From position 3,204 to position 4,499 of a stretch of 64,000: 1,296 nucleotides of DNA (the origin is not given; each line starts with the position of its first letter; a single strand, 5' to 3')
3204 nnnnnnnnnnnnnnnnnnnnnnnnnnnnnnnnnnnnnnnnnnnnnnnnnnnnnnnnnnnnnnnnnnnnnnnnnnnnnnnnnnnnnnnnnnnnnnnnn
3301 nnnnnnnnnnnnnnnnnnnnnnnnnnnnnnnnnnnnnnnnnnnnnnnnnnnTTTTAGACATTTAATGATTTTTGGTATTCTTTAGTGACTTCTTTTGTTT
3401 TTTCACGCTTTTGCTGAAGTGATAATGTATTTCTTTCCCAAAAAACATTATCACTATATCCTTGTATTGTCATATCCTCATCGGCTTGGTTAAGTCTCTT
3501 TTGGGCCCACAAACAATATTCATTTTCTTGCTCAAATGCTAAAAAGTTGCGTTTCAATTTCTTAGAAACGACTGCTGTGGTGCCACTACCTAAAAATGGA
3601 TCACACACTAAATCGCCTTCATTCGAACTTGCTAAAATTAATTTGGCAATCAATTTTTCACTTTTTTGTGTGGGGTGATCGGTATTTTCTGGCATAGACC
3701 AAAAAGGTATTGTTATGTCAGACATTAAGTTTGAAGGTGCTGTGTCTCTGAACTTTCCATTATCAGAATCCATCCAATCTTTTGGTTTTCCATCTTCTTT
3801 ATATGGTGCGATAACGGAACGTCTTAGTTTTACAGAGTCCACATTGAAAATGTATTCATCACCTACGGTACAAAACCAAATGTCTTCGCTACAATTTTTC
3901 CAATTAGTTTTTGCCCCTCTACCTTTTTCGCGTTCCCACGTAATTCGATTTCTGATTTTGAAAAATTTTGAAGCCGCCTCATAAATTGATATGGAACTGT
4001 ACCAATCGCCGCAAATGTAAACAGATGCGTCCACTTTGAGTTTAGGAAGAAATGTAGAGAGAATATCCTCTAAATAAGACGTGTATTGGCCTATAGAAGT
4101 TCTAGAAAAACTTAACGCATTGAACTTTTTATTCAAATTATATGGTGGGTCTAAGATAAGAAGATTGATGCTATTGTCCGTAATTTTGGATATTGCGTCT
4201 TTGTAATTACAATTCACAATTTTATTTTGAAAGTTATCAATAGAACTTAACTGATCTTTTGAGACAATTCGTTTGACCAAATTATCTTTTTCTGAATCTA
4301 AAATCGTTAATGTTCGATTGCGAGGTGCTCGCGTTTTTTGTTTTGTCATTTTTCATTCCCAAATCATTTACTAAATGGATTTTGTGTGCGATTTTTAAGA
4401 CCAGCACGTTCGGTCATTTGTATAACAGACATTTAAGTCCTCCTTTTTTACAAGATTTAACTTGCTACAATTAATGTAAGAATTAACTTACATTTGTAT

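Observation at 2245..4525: Low-GC Type II restriction-modification island with palindromic operator and a strong-SD leader peptide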

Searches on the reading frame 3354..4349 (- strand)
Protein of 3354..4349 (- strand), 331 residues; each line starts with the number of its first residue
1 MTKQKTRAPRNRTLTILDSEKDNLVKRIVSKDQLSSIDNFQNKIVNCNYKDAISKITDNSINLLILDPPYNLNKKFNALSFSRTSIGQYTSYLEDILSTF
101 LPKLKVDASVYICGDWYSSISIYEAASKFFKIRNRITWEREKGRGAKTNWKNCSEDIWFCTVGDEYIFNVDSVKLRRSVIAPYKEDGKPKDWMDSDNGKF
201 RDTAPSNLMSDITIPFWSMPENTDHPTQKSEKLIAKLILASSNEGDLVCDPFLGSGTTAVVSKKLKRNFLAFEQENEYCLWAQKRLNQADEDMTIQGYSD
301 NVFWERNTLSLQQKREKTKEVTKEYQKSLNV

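Call 4: search_protein_families(library=pfam, proteins=[window:3354-4349:-], max_evalue=0.1)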
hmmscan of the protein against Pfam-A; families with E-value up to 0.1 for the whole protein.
window:3354-4349:- (331 aa): 3 families
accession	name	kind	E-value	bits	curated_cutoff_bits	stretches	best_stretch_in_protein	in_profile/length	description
PF01555.25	N6_N4_Mtase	-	4.3e-35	122.1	26.7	1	61-283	1-220/221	DNA methylase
PF02086.21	MethyltransfD12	-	9e-05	22.7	22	1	30-125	144-247/253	D12 class N6 adenine-specific DNA methyltransferase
PF17349.7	DUF5378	-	0.059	13.2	25.7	1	88-134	186-232/282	Family of unknown function (DUF5378)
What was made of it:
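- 3354..4349 (-): Beta-class N6-adenine-type DNA methyltransferase (M), 331 aa. PF01555 at E 4e-35 (call 4).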

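Call 6: search_protein_families(library=ncbifam, proteins=[window:3354-4349:-], max_evalue=0.1)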
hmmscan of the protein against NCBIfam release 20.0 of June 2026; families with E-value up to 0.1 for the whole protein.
window:3354-4349:- (331 aa): 3 families
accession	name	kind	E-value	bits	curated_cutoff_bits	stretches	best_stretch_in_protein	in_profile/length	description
NF008572.0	PRK11524.1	equivalog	8e-34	117.1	292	1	37-303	10-267/294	adenine-specific DNA-methyltransferase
NF050803.1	DnaMtaseCcrMCaul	equivalog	7e-25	87.7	830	1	223-290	184-251/350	adenine-specific DNA-methyltransferase CcrM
NF010253.0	PRK13699.1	subfamily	6.1e-13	49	244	1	199-303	120-222/226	DNA methyltransferase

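Call 7: search_protein_families(library=padloc, proteins=[window:3354-4349:-], max_evalue=0.1)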
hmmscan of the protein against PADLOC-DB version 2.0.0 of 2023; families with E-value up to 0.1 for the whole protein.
window:3354-4349:- (331 aa): 63 families (the best 25 are shown)
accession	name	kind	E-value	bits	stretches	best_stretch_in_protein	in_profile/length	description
PDLC03371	MTase_II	-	1.8e-58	196.1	1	39-292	8-258/260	Type II methyltransferase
PDLC03299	MTase_II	-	6.3e-48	161.8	1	37-322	10-281/296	Type II methyltransferase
PDLC03320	MTase_II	-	8.7e-36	121.6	1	43-292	34-280/289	Type II methyltransferase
PDLC03216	MTase_II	-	9.3e-28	95.2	2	224-291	193-260/364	Type II methyltransferase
PDLC03387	MTase_II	-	1.5e-27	94.6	2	129-292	139-282/289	Type II methyltransferase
PDLC03230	MTase_II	-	2.5e-25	87.6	1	38-287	32-283/360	Type II methyltransferase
PDLC03738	oMTase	-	3.8e-24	83.1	2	225-290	204-269/376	orphan methyltransferase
PDLC03339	MTase_II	-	9.6e-23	78.6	1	41-289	3-274/399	Type II methyltransferase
PDLC03265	MTase_II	-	3.1e-22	77.5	2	38-153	21-137/333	Type II methyltransferase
PDLC03353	MTase_II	-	1.1e-21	75.6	1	41-293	9-257/260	Type II methyltransferase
PDLC03300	MTase_II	-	7.7e-21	72.4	2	133-289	133-279/302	Type II methyltransferase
PDLC03350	MTase_II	-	2.2e-19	68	2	190-294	196-303/312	Type II methyltransferase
PDLC03241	MTase_II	-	2.9e-19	67.3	2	219-289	366-436/447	Type II methyltransferase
PDLC03302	MTase_II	-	3.1e-19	67.2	2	224-289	198-263/626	Type II methyltransferase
PDLC03238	MTase_II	-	1.2e-18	65.4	1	42-310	124-384/428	Type II methyltransferase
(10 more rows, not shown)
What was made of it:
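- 3354..4349 (-): PADLOC MTase_II at E 2e-58 (call 7).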

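Call 10: search_solved_structures(query=window:3354-4349:-, max_evalue=0.001)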
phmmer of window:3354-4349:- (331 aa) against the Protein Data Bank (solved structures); distinct sequences matched with E-value up to 0.001: 11.
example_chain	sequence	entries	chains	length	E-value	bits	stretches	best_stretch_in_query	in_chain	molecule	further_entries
9c3u_A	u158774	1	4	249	1.8e-27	99.7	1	53-287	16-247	Methyltransferase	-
8urk_A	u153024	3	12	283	2e-27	99.6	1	52-288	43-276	Methyltransferase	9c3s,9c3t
1g60_A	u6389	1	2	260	9.9e-26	94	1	42-289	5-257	Adenine-specific Methyltransferase MboIIA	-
5hek_A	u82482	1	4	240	4.2e-18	68.9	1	212-288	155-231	Adenine specific DNA methyltransferase (DpnA)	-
5hfj_A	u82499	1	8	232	5.7e-18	68.5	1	214-287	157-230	Adenine specific DNA methyltransferase (DpnA)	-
6pbd_A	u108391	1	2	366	3e-17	66.1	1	223-288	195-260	Modification methylase CcrMI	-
1nw8_A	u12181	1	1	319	2.4e-15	59.9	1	39-293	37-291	MODIFICATION METHYLASE RSRI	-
1eg2_A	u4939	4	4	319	2.6e-15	59.8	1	39-293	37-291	MODIFICATION METHYLASE RSRI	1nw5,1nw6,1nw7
8s9n_A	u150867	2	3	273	2e-12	50.3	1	216-286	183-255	DNA cytosine-N4 methyltransferase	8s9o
8s9m_A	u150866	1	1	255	1.1e-11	47.8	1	216-286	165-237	DNA cytosine-N4 methyltransferase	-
2zie_A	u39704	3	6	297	2e-05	27.3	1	222-286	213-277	Putative modification methylase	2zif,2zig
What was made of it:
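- M: calls 4, 6, 7, 10.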

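Call 13: search_protein_families(library=phrogs, proteins=[window:3354-4349:-], max_evalue=0.001)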
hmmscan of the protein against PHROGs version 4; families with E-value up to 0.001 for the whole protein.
window:3354-4349:- (331 aa): 10 families
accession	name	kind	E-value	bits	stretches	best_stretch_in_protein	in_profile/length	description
phrog_67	-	other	4.6e-47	162.5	1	38-314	120-378/743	DNA methyltransferase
phrog_498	-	other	2.3e-29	103.4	1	56-305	218-436/633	DNA methyltransferase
phrog_3008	-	other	2.9e-17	63.8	1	222-296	147-221/244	DNA methyltransferase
phrog_18293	-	other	2.2e-15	57.7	1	216-291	37-112/119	methyltransferase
phrog_6025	-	other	1.2e-10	42.4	1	42-149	12-119/192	DNA methyltransferase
phrog_23148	-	unknown function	8.7e-10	39.9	1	222-292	82-152/165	-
phrog_23085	-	unknown function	1.2e-08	35.7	1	221-294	40-117/138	-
phrog_8769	-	other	1.3e-08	35.6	1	245-290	12-57/71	methyltransferase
phrog_6952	-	other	1.6e-08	35.6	1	224-284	113-173/181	DNA methyltransferase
phrog_16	-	DNA, RNA and nucleotide metabolism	2.8e-05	23.5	1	233-294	856-917/986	DNA helicase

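Call 57: search_dna_similar(query=window:3354-4349:-, collection=phages, mode=protein, max_rows=15)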
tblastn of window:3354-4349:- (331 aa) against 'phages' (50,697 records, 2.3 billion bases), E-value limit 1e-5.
Records with a match: 647; places in all: 713; records where one place covers at least 80% of the query: 71.
Best place of each record, by identity: <60% 647.
By first word of the organism name: Staphylococcus 70; Synechococcus 69; Lactococcus 50; Streptococcus 39; Vibrio 36; Flavobacterium 27; Mycobacterium 27; Cyanophage 26; Salmonella 20; Prochlorococcus 18; and 69 more.
By host as written in the record: - 105; Lactococcus lactis 36; Staphylococcus aureus 23; Synechococcus sp. 16; Flavobacterium sp. LMO6 15; Mycobacterium smegmatis mc2 155 14; Synechococcus 13; Flavobacterium sp. LMO9 12; and 225 more.
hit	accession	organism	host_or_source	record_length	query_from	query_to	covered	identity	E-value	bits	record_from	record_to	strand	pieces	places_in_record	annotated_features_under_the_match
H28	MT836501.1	Bacteriophage sp.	human fecal samples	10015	3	308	92%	50.7%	2e-101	332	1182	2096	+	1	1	record has no annotation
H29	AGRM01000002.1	Salmonella enterica subsp. houtenae str. ATCC BAA-1581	Homo sapiens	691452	23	315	89%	29.2%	1e-20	98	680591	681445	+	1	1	DNA (cytosine-5-)-methyltransferase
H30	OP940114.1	Staphylococcus phage vB_SauM_VL10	Staphylococcus aureus ATCC43300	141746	43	309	81%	30.2%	2e-14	143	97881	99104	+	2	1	adenine-specific methyltransferase | DNA methyltransferase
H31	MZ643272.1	Staphylococcus phage vB_Sau-RP15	Staphylococcus aureus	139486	43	309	81%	29.3%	1e-13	136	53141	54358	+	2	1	adenine-specific DNA-methyltransferase | hypothetical protein | DNA methylase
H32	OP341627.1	Geobacillus phage vB_GthS_PK3.6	Geobacillus thermodenitrificans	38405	29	319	88%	26.9%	2e-13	77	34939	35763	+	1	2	DNA-methyltransferase | hypothetical protein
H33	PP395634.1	Microcystis phage Mel-JY01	Microcystis elabens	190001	33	291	78%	30.1%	4e-24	108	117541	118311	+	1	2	hypothetical protein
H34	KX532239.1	Staphylococcus phage StAP1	Staphylococcus aureus ATCC 12600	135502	43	309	81%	29.1%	4e-14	136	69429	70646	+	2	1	adenine-specific methyltransferase | hypothetical protein | DNA methylase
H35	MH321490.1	Staphylococcus phage Quidividi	Staphylococcus epidermidis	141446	53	286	71%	33.1%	2e-16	142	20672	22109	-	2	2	site-specific DNA methyltransferase (x2) | ribosome_binding_site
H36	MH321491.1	Staphylococcus phage Twillingate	Staphylococcus epidermidis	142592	53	286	71%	33.1%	2e-16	142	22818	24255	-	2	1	site-specific DNA methyltransferase (x2) | ribosome_binding_site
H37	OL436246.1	Staphylococcus phage vB_SauM-HM01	Staphylococcus aureus ATCC 12598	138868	43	309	81%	28.8%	6e-14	136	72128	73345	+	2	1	adenine-specific methyltransferase | DNA methyltransferase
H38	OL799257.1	Enterococcus phage phiSHEF11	Enterococcus faecalis EF2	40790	43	327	86%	26.9%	8e-17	87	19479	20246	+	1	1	DNA methylase | glutaredoxin-like protein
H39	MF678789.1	Enterococcus phage phiSHEF4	Enterococcus faecalis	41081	43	327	86%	26.9%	8e-17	87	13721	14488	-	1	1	modification methylase | glutaredoxin-like protein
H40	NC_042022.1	Enterococcus phage phiSHEF4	Enterococcus faecalis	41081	43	327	86%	26.9%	8e-17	87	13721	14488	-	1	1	DNA methyltransferase | thioredoxin domain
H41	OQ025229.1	Staphylococcus phage StAP1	Staphylococcus aureus Newman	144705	43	309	81%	28.7%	3e-12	128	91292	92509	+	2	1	adenine-specific methyltransferase | hypothetical protein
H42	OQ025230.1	Staphylococcus phage SAP6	Staphylococcus aureus Newman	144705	43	309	81%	28.7%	3e-12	128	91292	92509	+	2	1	adenine-specific methyltransferase | hypothetical protein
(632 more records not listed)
